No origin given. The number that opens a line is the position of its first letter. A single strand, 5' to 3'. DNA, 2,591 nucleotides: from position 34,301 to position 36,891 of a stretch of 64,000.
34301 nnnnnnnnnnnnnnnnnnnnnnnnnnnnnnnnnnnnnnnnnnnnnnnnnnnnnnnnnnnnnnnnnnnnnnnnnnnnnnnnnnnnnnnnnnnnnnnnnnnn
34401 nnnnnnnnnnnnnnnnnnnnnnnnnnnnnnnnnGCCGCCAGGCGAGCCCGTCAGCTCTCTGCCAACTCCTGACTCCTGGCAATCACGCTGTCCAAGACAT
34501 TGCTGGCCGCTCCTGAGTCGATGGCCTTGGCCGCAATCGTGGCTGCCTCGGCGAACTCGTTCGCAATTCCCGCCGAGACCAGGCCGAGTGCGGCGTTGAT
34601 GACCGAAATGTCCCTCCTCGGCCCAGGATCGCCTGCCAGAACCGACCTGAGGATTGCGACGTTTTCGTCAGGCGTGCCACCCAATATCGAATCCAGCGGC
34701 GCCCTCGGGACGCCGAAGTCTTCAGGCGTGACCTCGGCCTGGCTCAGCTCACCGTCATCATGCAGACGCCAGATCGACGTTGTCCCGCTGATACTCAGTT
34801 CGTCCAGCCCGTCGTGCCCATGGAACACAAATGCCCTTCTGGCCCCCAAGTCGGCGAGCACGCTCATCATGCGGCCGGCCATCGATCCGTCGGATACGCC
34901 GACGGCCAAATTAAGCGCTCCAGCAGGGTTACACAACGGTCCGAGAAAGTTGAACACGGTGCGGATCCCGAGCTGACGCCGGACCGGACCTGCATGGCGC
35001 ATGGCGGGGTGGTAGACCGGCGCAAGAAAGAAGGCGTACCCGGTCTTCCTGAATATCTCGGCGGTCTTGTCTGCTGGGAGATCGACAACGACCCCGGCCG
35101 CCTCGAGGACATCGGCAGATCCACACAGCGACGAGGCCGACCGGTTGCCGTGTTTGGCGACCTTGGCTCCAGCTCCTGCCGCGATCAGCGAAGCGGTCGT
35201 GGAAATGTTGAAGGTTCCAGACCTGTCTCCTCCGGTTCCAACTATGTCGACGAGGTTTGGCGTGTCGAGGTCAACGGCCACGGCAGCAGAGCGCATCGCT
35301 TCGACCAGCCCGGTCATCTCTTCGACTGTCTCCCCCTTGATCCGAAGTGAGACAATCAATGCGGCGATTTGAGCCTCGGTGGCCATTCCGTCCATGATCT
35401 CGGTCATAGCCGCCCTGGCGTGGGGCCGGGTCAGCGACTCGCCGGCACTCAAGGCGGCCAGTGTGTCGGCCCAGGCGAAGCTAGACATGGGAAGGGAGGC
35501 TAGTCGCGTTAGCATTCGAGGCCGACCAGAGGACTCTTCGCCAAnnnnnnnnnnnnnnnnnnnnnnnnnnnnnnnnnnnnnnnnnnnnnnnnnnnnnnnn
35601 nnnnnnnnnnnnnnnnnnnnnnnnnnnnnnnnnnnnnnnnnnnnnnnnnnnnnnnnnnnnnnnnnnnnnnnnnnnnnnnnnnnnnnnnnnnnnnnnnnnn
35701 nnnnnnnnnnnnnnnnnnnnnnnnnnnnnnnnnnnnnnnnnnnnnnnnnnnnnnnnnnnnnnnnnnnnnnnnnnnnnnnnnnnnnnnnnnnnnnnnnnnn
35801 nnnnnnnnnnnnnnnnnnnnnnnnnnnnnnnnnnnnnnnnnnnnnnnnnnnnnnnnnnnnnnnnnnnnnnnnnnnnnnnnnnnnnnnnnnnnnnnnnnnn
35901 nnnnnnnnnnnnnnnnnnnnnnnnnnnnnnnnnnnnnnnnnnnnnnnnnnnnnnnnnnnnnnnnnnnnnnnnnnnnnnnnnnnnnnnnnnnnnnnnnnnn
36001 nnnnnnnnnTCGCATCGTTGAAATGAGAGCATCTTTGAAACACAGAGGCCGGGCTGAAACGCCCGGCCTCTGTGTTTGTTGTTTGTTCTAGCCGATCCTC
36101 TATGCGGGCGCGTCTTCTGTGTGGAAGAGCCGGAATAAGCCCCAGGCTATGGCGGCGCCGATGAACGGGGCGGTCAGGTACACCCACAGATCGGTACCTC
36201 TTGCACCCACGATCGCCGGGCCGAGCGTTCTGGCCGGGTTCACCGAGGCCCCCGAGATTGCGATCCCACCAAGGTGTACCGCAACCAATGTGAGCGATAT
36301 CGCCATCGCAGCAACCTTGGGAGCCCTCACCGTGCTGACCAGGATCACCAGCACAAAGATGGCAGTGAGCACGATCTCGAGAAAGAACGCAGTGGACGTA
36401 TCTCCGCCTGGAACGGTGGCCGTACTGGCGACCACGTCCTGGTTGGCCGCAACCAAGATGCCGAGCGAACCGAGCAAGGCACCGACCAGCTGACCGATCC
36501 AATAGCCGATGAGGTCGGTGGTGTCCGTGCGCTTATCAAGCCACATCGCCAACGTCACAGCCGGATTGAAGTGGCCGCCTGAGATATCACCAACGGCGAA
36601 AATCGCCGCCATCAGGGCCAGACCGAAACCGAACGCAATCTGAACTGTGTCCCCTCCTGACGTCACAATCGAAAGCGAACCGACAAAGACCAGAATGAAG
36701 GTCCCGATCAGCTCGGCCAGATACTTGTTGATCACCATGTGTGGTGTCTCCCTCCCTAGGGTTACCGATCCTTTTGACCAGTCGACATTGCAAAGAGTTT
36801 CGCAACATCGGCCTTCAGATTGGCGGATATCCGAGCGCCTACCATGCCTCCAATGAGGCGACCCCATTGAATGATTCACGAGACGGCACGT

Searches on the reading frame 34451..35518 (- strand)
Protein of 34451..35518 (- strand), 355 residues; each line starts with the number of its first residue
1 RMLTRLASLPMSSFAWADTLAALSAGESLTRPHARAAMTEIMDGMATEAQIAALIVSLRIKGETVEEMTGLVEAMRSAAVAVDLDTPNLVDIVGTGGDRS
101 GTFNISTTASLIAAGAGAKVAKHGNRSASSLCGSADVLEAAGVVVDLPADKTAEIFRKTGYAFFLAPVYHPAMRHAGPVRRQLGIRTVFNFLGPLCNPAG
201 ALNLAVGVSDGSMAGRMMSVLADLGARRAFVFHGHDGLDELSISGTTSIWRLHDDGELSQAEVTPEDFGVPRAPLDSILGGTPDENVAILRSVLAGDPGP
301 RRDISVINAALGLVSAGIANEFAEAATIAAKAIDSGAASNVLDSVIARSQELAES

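Call 48: search_protein_families(library=pfam, proteins=[window:34451-35518:-], max_evalue=0.001)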
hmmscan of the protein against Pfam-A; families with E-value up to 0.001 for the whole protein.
window:34451-35518:- (355 aa): 2 families
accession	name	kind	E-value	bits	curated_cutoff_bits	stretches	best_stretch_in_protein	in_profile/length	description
PF00591.27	Glycos_transf_3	-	4.1e-84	282.6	27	1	87-338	2-252/253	Glycosyl transferase family, a/b domain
PF02885.22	Glycos_trans_3N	-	3e-19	69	26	1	18-79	2-63/63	Glycosyl transferase family, helical bundle domain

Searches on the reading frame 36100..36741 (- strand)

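Call 48: search_protein_families(library=pfam, proteins=[window:36100-36741:-], max_evalue=0.001)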
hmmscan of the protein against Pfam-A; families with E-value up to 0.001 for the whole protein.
window:36100-36741:- (213 aa): 1 family
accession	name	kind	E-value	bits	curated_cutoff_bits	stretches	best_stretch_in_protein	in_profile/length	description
PF00230.25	MIP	-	2.9e-45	155.2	25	1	4-199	8-218/222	Major intrinsic protein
